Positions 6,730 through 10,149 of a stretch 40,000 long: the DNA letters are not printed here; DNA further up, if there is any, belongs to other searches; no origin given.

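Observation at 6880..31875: Complete Dpd-type 7-deazaguanine DNA modification-restriction system (dpdE-K operon converging on queDEC-dpdB-dpdA-dpdB'-dpdC)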

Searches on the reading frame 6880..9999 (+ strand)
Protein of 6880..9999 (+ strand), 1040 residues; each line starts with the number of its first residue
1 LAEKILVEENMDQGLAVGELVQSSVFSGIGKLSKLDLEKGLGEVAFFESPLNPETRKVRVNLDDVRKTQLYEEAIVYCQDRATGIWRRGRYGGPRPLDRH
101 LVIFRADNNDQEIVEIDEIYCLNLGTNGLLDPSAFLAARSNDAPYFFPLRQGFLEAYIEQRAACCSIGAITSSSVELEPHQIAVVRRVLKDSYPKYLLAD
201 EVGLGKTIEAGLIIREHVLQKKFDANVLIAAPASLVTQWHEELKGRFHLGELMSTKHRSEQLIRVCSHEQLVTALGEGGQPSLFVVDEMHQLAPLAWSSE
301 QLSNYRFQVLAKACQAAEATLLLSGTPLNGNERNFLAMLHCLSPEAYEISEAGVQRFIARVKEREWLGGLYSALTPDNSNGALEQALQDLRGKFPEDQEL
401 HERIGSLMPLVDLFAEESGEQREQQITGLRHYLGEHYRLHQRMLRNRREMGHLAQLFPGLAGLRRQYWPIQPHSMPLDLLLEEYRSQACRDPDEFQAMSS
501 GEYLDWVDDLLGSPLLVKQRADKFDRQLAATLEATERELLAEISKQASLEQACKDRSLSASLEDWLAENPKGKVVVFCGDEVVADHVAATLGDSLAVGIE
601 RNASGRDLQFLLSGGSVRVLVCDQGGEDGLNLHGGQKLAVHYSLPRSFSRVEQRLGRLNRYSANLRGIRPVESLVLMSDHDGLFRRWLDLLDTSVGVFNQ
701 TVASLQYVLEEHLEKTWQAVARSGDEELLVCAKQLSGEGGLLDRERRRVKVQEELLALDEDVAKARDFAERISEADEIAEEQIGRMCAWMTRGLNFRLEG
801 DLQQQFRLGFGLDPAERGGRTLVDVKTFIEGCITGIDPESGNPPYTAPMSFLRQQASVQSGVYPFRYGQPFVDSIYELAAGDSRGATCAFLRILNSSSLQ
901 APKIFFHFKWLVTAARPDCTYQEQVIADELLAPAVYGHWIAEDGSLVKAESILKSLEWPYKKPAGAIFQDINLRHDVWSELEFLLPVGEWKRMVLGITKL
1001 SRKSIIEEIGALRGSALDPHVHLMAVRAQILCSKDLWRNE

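Call 3: search_protein_families(library=ncbifam, proteins=[window:6880-9999:+], max_evalue=0.001)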
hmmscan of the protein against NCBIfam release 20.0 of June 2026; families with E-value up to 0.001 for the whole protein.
window:6880-9999:+ (1040 aa): 8 families
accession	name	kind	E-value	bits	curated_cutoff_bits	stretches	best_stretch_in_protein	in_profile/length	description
NF041062.1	DpdE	equivalog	8.1e-302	1004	500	1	18-1007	1-975/1048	protein DpdE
NF038317.1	DISARM_DrmD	equivalog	2.3e-38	132.1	610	2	172-249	103-179/1021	DISARM system SNF2-like helicase DrmD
NF003426.0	PRK04914.1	equivalog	8.8e-33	113.6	576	1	129-348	108-337/959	RNA polymerase-associated protein RapA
NF038318.1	DISARM_DrmD_b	equivalog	3.7e-19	68.4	950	1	170-260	23-112/868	DISARM system SNF2-like helicase DrmD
NF042964.1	phospholipD_antiphage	equivalog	4e-16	58.5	1100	1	170-249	222-303/895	phospholipase D-like domain-containing anti-phage protein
NF041790.1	anti-phage_ZorD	equivalog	8.7e-07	27.2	1500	1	162-264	567-675/1035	type I Zorya anti-phage system protein ZorD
NF053675.1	pilus_reg_Snf2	equivalog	0.00025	19.3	1100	1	197-244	607-651/1029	pilus expression-regulating Snf2 family helicase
NF058637.1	helic_SCO1167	equivalog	0.00069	17.8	1200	1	198-275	493-570/932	SCO1167/SCO6262 family helicase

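Call 66: find_homologous_proteins(query=window:6910-9999:+, max_evalue=1e-50)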
Query window:6910-9999:+ (1030 aa): 1878 proteins with E <= 1e-50 among 8000 candidates; the best 120 are listed.
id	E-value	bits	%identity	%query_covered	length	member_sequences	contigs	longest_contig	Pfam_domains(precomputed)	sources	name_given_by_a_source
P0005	0.0e+0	2346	100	100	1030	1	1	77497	PF00270.36,PF00176.30,PF04851.22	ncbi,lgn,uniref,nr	ncbi:ATP-dependent helicase HepA [Pseudomonas duriflava]|uniref:ATP-dependent helicase HepA n=1 Tax=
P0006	0.0e+0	2141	92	100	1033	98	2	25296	PF00270.36,PF00176.30,PF04851.22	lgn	-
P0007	0.0e+0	2071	88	100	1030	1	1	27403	PF00270.36,PF00176.30,PF04851.22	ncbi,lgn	-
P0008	0.0e+0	2043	90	97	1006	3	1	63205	PF00176.30,PF04851.22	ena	-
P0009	0.0e+0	2009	87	100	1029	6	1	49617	PF00270.36,PF00176.30,PF04851.22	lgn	-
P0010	0.0e+0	1996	86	100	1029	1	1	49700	PF00270.36,PF00176.30,PF04851.22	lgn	-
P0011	0.0e+0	1977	85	100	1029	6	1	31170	PF00270.36,PF00176.30,PF04851.22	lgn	-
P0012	0.0e+0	1961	84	100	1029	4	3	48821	PF00270.36,PF00176.30,PF04851.22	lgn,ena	-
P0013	0.0e+0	1959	84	100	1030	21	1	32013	PF00176.30,PF04851.22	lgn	-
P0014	0.0e+0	1952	84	100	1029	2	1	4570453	PF00270.36,PF00176.30,PF04851.22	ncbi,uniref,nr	ncbi:SNF2-related protein [Pseudomonas knackmussii]|uniref:SNF2-related protein n=1 Tax=Pseudomonas 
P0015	0.0e+0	1942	84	100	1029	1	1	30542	PF00176.30,PF04851.22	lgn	-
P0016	0.0e+0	1939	83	100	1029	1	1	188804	PF00176.30,PF04851.22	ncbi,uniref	ncbi:protein DpdE [Pseudomonas sp. NPDC090592]|uniref:protein DpdE n=1 Tax=Pseudomonas sp. NPDC09059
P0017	0.0e+0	1929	83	100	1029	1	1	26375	PF00176.30,PF04851.22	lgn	-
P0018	0.0e+0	1673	72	100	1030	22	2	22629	PF00176.30,PF04851.22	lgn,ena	-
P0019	0.0e+0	1438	64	100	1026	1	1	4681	PF00270.36,PF00176.30,PF04851.22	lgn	-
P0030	0.0e+0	1187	54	99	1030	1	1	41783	PF00270.36,PF00176.30,PF04851.22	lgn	-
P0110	8.9e-250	850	44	99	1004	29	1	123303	PF00270.36,PF00176.30,PF00271.38,PF04851.22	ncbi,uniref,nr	ncbi:DEAD/DEAH box helicase [Acinetobacter nosocomialis]|uniref:protein DpdE n=1 Tax=Acinetobacter n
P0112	2.9e-249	848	43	99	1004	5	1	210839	PF00270.36,PF00176.30,PF00271.38,PF04851.22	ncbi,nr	ncbi:protein DpdE [Acinetobacter baumannii]|nr:protein DpdE [Acinetobacter baumannii]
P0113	8.3e-249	847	42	99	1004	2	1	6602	PF00270.36,PF00176.30,PF00271.38,PF04851.22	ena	-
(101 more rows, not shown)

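Call 67: find_encoding_contigs(protein=P0014, flank=10000, max_places=2)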
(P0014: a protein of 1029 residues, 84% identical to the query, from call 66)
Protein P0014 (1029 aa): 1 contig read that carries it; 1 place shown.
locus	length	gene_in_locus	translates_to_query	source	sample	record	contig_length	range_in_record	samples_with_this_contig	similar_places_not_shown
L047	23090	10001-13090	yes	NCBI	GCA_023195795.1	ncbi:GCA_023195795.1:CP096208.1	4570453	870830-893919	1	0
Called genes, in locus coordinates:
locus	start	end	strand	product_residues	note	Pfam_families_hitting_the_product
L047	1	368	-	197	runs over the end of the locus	-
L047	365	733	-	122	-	-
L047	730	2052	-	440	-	PF13401:AAA_22 (faint), PF00004:AAA, PF17866:AAA_lid_6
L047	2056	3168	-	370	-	PF13676:TIR_2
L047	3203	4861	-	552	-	-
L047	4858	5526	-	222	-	-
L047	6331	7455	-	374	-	PF03193:RsgA_GTPase (faint), PF00009:GTP_EFTU (faint), PF00735:Septin (faint), PF01926:MMR_HSR1, PF04548:AIG1 (weak), PF05128:DUF697 (weak)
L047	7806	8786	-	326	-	PF05598:DUF772, PF01609:DDE_Tnp_1, PF13612:DDE_Tnp_1_3 (weak)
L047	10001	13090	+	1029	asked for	PF00176:SNF2-rel_dom, PF00270:DEAD (weak), PF04851:ResIII (weak)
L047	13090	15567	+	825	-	PF00270:DEAD, PF04851:ResIII (weak), PF00271:Helicase_C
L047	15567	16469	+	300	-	PF28110:DpdG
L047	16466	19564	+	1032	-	PF13401:AAA_22 (faint)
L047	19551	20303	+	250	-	-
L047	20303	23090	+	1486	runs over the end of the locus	PF00270:DEAD (weak), PF00271:Helicase_C (weak)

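Call 68: find_encoding_contigs(protein=P0007, flank=10000, max_places=2)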
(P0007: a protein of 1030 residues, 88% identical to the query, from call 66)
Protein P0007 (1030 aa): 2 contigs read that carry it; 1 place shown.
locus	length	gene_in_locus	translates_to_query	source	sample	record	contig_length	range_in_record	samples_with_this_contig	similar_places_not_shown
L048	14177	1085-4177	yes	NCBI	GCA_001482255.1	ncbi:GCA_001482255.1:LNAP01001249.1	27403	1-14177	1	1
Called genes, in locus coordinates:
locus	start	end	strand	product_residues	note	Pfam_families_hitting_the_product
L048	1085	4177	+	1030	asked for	PF00176:SNF2-rel_dom, PF00270:DEAD (weak), PF04851:ResIII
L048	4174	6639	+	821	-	PF00270:DEAD, PF04851:ResIII (weak), PF00271:Helicase_C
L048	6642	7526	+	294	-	PF28110:DpdG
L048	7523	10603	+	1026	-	PF13401:AAA_22 (faint)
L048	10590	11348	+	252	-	-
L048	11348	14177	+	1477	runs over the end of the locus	PF00270:DEAD, PF00271:Helicase_C (faint)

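Call 83: search_protein_families(library=padloc, proteins=[window:6910-9999:+], max_evalue=1e-25)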
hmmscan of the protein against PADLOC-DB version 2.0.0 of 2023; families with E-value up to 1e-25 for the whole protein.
window:6910-9999:+ (1030 aa): 8 families
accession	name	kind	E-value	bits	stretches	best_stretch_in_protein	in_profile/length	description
PDLC02846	DpdE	-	0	1230.9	1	5-1027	3-1030/1034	DpdE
PDLC02840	DpdE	-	1e-220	734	1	5-996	3-1010/1091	DpdE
PDLC02843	DpdE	-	3.6e-137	456.9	2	4-440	3-421/1091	DpdE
PDLC02841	DpdE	-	6.6e-63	210.8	1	118-903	119-865/1037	DpdE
PDLC02621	DrmD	-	3.2e-31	106.4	0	163-239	118-193/1040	DrmD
PDLC02500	BrxHI|BrxHII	-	8.6e-31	105.3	0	162-238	86-161/933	BrxHI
PDLC02844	DpdE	-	4e-27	92.5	0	125-439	113-429/1074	DpdE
PDLC00659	HmaA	-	2.3e-26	89.9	0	156-332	94-285/1176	SNF2 helicase / DEAD-box helicase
